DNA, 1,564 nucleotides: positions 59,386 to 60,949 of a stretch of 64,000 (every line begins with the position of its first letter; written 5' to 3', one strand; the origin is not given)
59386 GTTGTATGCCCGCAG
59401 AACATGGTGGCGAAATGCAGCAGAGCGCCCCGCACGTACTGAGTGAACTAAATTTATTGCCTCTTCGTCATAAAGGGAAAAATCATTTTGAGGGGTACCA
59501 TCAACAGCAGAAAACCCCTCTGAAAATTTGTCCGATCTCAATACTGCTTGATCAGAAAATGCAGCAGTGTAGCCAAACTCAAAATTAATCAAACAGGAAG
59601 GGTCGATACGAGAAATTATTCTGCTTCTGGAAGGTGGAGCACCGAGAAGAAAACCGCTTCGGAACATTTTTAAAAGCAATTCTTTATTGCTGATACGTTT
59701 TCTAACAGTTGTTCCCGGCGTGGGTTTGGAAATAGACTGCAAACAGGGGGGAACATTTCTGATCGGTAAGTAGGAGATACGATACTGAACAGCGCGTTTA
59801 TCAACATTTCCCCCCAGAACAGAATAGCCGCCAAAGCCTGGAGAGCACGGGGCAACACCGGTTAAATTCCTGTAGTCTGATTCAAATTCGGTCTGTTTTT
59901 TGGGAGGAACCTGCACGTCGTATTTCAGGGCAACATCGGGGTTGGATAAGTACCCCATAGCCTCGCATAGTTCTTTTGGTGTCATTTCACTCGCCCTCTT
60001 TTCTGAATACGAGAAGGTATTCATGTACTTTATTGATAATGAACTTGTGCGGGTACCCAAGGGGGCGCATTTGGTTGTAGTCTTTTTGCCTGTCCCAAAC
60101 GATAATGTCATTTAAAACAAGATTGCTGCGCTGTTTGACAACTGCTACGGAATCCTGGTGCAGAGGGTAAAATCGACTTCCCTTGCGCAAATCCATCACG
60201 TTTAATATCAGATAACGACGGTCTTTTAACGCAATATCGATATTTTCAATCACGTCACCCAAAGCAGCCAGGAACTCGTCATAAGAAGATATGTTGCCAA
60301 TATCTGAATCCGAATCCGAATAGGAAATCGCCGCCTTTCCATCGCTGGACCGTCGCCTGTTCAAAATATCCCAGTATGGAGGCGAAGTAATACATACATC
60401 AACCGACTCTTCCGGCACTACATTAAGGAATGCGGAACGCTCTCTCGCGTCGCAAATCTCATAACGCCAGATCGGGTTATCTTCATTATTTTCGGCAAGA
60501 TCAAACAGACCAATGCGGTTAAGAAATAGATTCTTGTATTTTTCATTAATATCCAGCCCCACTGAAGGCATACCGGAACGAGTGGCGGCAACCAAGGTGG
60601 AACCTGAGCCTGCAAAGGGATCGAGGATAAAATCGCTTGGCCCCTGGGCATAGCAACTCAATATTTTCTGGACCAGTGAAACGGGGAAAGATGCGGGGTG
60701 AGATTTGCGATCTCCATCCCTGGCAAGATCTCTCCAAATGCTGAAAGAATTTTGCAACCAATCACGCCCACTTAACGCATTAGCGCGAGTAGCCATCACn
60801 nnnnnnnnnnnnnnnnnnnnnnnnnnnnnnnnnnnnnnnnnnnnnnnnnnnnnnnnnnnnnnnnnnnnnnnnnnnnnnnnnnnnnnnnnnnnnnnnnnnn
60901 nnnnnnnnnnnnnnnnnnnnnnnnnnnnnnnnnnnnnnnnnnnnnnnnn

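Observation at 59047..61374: Second, compact restriction-modification-like module inserted between thiL and fumA: MT-A70 methyltransferase, N6/N4 methyltransferase, HNH endonuclease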

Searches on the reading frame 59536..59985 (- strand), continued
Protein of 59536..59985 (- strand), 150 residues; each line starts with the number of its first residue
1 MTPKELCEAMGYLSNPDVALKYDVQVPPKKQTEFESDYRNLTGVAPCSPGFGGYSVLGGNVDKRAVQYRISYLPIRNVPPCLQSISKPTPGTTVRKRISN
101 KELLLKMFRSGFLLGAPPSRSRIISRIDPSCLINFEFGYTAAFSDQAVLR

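Call 78: fold_search(model_id=the predicted structure, library=viral)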
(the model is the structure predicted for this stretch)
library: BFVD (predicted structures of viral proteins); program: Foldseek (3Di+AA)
matches with E <= 10: 81; with E <= 0.001: 0
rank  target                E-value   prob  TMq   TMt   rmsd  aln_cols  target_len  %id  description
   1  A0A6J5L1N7            1.7e-01  0.66  0.40  0.09   4.9       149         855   17  DOD-type homing endonuclease domain-containing protein [uncultured Caudovirales phage]
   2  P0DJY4                4.9e-01  0.04  0.15  0.13  16.8       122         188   16  Probable tail assembly protein FS-gp41 [Escherichia phage Mu]
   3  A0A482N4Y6            5.5e-01  0.05  0.17  0.15  17.1       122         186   13  (no name in the UniProt tables at hand)
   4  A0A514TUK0            6.2e-01  0.25  0.35  0.09   5.9       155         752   12  Thymidylate synthase [Aeromonas phage PS1]
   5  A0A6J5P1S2            1.0e+00  0.03  0.18  0.21  14.8       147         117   12  Uncharacterized protein [uncultured Caudovirales phage]
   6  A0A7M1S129            1.2e+00  0.07  0.18  0.10   8.5        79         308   14  Homing endonuclease LAGLIDADG domain-containing protein [uncultured phage cr108_1]
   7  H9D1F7                1.4e+00  0.02  0.14  0.12  13.5       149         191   15  Poly-A polymerase [Salinivibrio phage CW02]
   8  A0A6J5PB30            1.5e+00  0.28  0.22  0.34   4.9        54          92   15  Uncharacterized protein [uncultured Caudovirales phage]
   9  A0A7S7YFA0            1.6e+00  0.11  0.33  0.09   7.5       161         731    9  Ribonucleoside-diphosphate reductase [Medusavirus stheno T3]
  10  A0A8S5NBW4            1.6e+00  0.03  0.18  0.10  16.8       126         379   13  Major head protein [Siphoviridae sp. ctdLA8]
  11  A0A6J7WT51            1.7e+00  0.02  0.16  0.10  17.6       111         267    8  Uncharacterized protein [uncultured Caudovirales phage]
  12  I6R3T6                1.8e+00  0.16  0.38  0.21   5.4       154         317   13  (no name in the UniProt tables at hand)
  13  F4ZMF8                1.8e+00  0.12  0.38  0.16   7.7       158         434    8  DNA-directed RNA polymerase (Fragment) [Emiliania huxleyi virus V2]
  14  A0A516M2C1            1.8e+00  0.06  0.15  0.11   7.5        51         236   14  (no name in the UniProt tables at hand)
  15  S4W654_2              1.9e+00  0.10  0.36  0.08   9.6       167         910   11  Ribonucleoside-diphosphate reductase [Pandoravirus salinus]
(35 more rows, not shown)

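Call 79: search_protein_families(library=pfam, proteins=[L104:3677-4126:+, P0104, P0064, P0090, P0096], max_evalue=1)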
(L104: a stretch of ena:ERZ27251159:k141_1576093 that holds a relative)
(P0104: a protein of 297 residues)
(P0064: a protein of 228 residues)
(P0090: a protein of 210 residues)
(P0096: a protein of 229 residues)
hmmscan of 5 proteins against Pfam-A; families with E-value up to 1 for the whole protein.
L104:3677-4126:+ (150 aa): 1 family
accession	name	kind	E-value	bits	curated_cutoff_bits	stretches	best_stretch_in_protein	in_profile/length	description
PF05204.19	Hom_end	-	0.0036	17.9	21.1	0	16-80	16-86/110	Homing endonuclease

P0104 (297 aa): 4 families
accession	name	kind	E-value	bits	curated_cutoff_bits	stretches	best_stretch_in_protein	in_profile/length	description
PF15650.12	Tox-REase-9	-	0.0083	16.8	27.3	1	193-250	26-80/88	Restriction endonuclease fold toxin 9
PF13489.12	Methyltransf_23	-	0.1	12.8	27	1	149-202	17-61/164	Methyltransferase domain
PF13847.12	Methyltransf_31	-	0.12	12.4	27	1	156-197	5-44/145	Methyltransferase domain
PF24178.1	Subterisin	-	0.58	10.6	27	0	209-220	9-20/42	Lasso peptide subterisin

P0064 (228 aa): 2 families
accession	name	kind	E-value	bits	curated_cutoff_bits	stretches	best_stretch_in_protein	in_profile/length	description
PF02816.24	Alpha_kinase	-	0.056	14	21.3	1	144-169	87-112/185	Alpha-kinase family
PF14337.13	Abi_alpha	-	0.096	13.1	29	1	173-194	74-95/196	Abortive infection alpha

P0090 (210 aa): 0 families

P0096 (229 aa): 0 families

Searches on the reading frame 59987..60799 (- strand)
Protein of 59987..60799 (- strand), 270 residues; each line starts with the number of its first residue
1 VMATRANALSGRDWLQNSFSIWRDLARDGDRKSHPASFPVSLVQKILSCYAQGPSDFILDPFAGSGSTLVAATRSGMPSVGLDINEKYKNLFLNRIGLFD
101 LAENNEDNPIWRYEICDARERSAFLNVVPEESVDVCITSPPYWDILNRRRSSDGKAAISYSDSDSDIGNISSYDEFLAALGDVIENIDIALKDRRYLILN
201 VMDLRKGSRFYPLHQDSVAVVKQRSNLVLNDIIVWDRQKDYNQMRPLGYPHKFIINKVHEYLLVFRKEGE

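Call 4: search_protein_families(library=pfam, proteins=[window:59987-60799:-], max_evalue=0.01)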
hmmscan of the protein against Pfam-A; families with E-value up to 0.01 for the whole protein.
window:59987-60799:- (270 aa): 2 families
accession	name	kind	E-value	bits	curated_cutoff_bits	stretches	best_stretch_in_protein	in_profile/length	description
PF01555.25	N6_N4_Mtase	-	2.6e-27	96.7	26.7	2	15-92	140-219/221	DNA methylase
PF01170.24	UPF0020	-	0.0037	17.4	22.3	0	34-73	8-47/197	RMKL-like, methyltransferase domain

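Call 5: search_protein_families(library=ncbifam, proteins=[window:59987-60796:-], max_evalue=0.01)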
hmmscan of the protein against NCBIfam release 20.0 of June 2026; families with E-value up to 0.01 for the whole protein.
window:59987-60796:- (269 aa): 4 families
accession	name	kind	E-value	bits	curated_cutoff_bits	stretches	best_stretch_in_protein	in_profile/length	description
NF010253.0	PRK13699.1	subfamily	2e-12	47.2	244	1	30-97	141-207/226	DNA methyltransferase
NF050803.1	DnaMtaseCcrMCaul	equivalog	8.5e-12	44.6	830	1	23-98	176-250/350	adenine-specific DNA-methyltransferase CcrM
NF008572.0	PRK11524.1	equivalog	3.4e-10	39.5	292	1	30-101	192-262/294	adenine-specific DNA-methyltransferase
TIGR01177.1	TIGR01177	hypoth_equivalog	0.0001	21.7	316.55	1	54-141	183-258/330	TIGR01177 family methyltransferase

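Call 6: search_protein_families(library=padloc, proteins=[window:59987-60796:-], max_evalue=0.01)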
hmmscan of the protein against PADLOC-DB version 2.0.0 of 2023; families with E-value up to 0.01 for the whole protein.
window:59987-60796:- (269 aa): 67 families (the best 25 are shown)
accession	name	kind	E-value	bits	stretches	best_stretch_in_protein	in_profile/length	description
PDLC03353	MTase_II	-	7.3e-38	128.6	2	121-268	17-151/260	Type II methyltransferase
PDLC03363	MTase_II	-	5.1e-29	99.6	1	5-266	26-292/294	Type II methyltransferase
PDLC03387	MTase_II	-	1.7e-24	84.5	2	6-96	188-276/289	Type II methyltransferase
PDLC03350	MTase_II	-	1.4e-22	78.5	2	9-97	210-297/312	Type II methyltransferase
PDLC03283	MTase_II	-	3.9e-21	73.7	2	22-96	200-272/352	Type II methyltransferase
PDLC03391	MTase_II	-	5e-21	72.8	1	30-267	142-380/381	Type II methyltransferase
PDLC03371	MTase_II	-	1.5e-19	68.5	1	29-97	187-254/260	Type II methyltransferase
PDLC03351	MTase_II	-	3.6e-18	63.8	1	44-266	138-347/348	Type II methyltransferase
PDLC03299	MTase_II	-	5.6e-16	56.9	1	26-102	189-264/296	Type II methyltransferase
PDLC03228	MTase_II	-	2.7e-14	51.6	1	31-90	142-200/227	Type II methyltransferase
PDLC03246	MTase_II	-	4.4e-14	50.4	2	30-93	302-364/376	Type II methyltransferase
PDLC03320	MTase_II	-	2.9e-13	47.6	1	18-97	198-276/289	Type II methyltransferase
PDLC03738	oMTase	-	5.7e-13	46.3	1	12-96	183-266/376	orphan methyltransferase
PDLC03260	MTase_II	-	9.5e-13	45.8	1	6-103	219-315/349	Type II methyltransferase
PDLC03339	MTase_II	-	1.6e-12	44.9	1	29-95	206-271/399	Type II methyltransferase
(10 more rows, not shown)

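Call 10: search_solved_structures(query=window:59987-60796:-, max_evalue=0.01, show_alignments=1)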
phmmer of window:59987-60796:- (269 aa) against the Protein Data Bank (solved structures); distinct sequences matched with E-value up to 0.01: 12.
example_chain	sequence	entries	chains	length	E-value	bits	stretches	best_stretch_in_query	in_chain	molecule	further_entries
2zie_A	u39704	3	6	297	6e-18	68.6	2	17-94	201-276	Putative modification methylase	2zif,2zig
8s9m_A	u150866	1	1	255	5.1e-15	59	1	20-96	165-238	DNA cytosine-N4 methyltransferase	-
8s9n_A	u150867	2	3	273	6e-15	58.7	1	20-96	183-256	DNA cytosine-N4 methyltransferase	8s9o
9c3u_A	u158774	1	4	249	1.3e-09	41.3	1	9-95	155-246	Methyltransferase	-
8urk_A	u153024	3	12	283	1.5e-09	41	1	9-95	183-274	Methyltransferase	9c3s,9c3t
6pbd_A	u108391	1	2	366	1.3e-07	34.7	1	26-88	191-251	Modification methylase CcrMI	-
5hek_A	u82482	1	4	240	3.2e-06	30.1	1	29-98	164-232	Adenine specific DNA methyltransferase (DpnA)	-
1eg2_A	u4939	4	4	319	3.8e-06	29.9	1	16-95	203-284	MODIFICATION METHYLASE RSRI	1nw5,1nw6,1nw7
1nw8_A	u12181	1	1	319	5.4e-06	29.4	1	16-95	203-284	MODIFICATION METHYLASE RSRI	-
5hfj_A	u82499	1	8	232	5.9e-06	29.3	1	29-98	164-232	Adenine specific DNA methyltransferase (DpnA)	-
1g60_A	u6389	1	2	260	9.4e-06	28.6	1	32-90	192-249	Adenine-specific Methyltransferase MboIIA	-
1boo_A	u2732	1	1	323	0.00074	22.4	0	31-87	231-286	PROTEIN (N-4 CYTOSINE-SPECIFIC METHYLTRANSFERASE PVU II)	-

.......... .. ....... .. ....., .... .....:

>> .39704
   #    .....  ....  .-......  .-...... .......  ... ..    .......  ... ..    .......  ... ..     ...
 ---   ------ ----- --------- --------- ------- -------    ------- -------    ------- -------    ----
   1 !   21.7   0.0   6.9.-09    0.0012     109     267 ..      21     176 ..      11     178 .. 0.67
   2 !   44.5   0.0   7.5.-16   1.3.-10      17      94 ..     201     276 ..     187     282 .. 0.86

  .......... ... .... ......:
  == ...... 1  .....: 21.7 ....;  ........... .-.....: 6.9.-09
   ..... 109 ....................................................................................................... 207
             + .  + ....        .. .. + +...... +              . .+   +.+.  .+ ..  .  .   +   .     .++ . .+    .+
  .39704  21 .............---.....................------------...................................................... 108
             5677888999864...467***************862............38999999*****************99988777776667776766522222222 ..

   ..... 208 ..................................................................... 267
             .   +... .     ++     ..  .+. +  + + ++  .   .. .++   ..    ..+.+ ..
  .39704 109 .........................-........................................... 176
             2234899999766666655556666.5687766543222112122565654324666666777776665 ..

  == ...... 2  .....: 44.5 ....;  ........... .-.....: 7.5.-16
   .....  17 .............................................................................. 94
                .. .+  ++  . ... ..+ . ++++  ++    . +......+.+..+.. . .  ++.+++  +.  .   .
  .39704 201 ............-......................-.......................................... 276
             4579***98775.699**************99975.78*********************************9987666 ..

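Call 53: search_protein_families(library=phrogs, proteins=[window:59987-60796:-], max_evalue=0.01)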
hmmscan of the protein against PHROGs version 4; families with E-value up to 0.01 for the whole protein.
window:59987-60796:- (269 aa): 14 families
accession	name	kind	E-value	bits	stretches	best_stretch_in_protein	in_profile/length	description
phrog_498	-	other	9.9e-28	98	1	20-266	343-596/633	DNA methyltransferase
phrog_67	-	other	1.7e-24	87.9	2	16-96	264-344/743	DNA methyltransferase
phrog_12517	-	unknown function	4.8e-17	63.1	1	52-268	104-303/316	-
phrog_3008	-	other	3.6e-12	47.1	1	19-95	134-211/244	DNA methyltransferase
phrog_18146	-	other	1.1e-11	45.3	1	34-85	50-101/452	DNA methyltransferase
phrog_23085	-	unknown function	2.1e-07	31.7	1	29-94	40-104/138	-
phrog_18293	-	other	1.2e-06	29.4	1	30-96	43-108/119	methyltransferase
phrog_23148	-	unknown function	2.5e-06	28.7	1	27-94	79-145/165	-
phrog_6952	-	other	6.1e-06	27.2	1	32-85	113-165/181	DNA methyltransferase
phrog_10183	-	other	5.5e-05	22.6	1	56-84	118-146/889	DNA methyltransferase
phrog_8769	-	other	0.00031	21.5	1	50-96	8-54/71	methyltransferase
phrog_24333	-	other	0.00047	20.6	1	128-267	98-227/238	DNA methyltransferase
phrog_6025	-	other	0.00099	19.8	0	122-145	21-44/192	DNA methyltransferase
phrog_799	-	other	0.0021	18.3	1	40-141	220-293/458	DNA methyltransferase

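Call 82: search_dna_similar(query=window:59987-60796:-, collection=plasmids, mode=protein, max_evalue=1e-10, max_rows=15)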
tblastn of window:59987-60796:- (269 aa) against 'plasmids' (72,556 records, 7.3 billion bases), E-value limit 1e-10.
Records with a match: 4; places in all: 4; records where one place covers at least 80% of the query: 4.
Best place of each record, by identity: <60% 4.
By first word of the organism name: Haloferax 1; Helicobacter 1; Salipiger 1; Paenarthrobacter 1.
By predicted mobility (MOB-suite, as given by PLSDB): non-mobilizable 2; conjugative 2.
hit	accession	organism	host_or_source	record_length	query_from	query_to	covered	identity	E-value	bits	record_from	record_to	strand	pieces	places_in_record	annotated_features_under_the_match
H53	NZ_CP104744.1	Haloferax lucentense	-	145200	6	266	97%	28.6%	3e-23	105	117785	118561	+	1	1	DNA methyltransferase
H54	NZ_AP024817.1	Helicobacter sp. NHP19-003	Canis lupus familiaris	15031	6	266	97%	26.6%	2e-17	89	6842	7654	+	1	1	site-specific DNA-methyltransferase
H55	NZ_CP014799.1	Salipiger profundus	single cell,environmental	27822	8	266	96%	26.8%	4e-15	82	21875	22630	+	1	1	DNA methyltransferase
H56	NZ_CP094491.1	Paenarthrobacter ureafaciens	soil,farmland soil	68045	5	266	97%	25.7%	1e-11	72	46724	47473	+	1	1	site-specific DNA-methyltransferase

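Call 83: get_annotated_region(hit=H54, flank=3000)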
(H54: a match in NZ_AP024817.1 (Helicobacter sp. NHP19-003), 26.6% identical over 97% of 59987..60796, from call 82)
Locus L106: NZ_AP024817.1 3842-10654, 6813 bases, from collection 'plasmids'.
description: Helicobacter sp. NHP19-003 plasmid pNHP190003_3, complete sequence
organism: Helicobacter sp. NHP19-003 (NCBI taxid 2849641)
taxonomy: Bacteria; Campylobacterota; Epsilonproteobacteria; Campylobacterales; Helicobacteraceae; Helicobacter; Helicobacter sp. NHP19-003
host: -; source: Canis lupus familiaris; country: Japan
typing (MOB-suite, as given by PLSDB): non-mobilizable; replicon rep_cluster_142
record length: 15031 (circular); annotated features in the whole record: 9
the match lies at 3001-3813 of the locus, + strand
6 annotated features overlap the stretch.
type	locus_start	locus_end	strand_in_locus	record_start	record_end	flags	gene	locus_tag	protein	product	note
CDS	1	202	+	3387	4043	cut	-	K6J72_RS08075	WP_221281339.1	hypothetical protein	-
CDS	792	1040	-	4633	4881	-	-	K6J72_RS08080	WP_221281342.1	hypothetical protein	-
CDS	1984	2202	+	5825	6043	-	-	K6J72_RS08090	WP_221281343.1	hypothetical protein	-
CDS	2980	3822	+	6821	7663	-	-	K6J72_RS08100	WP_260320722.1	site-specific DNA-methyltransferase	-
CDS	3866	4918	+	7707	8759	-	-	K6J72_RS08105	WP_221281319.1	DNA methyltransferase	-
CDS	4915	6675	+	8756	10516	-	-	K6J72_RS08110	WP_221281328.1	hypothetical protein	-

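Call 84: get_annotated_region(hit=H53, flank=3000)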
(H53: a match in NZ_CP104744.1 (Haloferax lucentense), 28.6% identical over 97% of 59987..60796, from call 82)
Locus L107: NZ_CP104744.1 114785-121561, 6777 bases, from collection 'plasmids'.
description: Haloferax lucentense strain SVX82 plasmid pSVX82-3, complete sequence
organism: Haloferax lucentense (NCBI taxid 2254)
taxonomy: Archaea; Euryarchaeota; Halobacteria; Halobacteriales; Haloferacaceae; Haloferax; Haloferax lucentense
host: -; source: -; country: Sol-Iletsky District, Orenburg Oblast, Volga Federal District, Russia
typing (MOB-suite, as given by PLSDB): non-mobilizable; mating-pair formation MPF_T
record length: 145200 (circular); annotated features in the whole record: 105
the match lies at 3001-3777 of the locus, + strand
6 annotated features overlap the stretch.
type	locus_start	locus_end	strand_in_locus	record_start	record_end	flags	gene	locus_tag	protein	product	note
CDS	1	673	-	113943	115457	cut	-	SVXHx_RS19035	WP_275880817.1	hypothetical protein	-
CDS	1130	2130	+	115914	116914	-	-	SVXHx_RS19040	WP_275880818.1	IS630 family transposase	-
CDS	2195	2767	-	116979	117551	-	-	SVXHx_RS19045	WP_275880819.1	transcription factor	-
CDS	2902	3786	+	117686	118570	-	-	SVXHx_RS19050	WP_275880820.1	DNA methyltransferase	GO:0006306 - DNA methylation [Evidence IEA]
CDS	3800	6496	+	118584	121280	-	-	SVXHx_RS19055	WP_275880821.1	ATP-dependent DNA helicase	-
CDS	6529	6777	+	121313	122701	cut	-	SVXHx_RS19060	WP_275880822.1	hypothetical protein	-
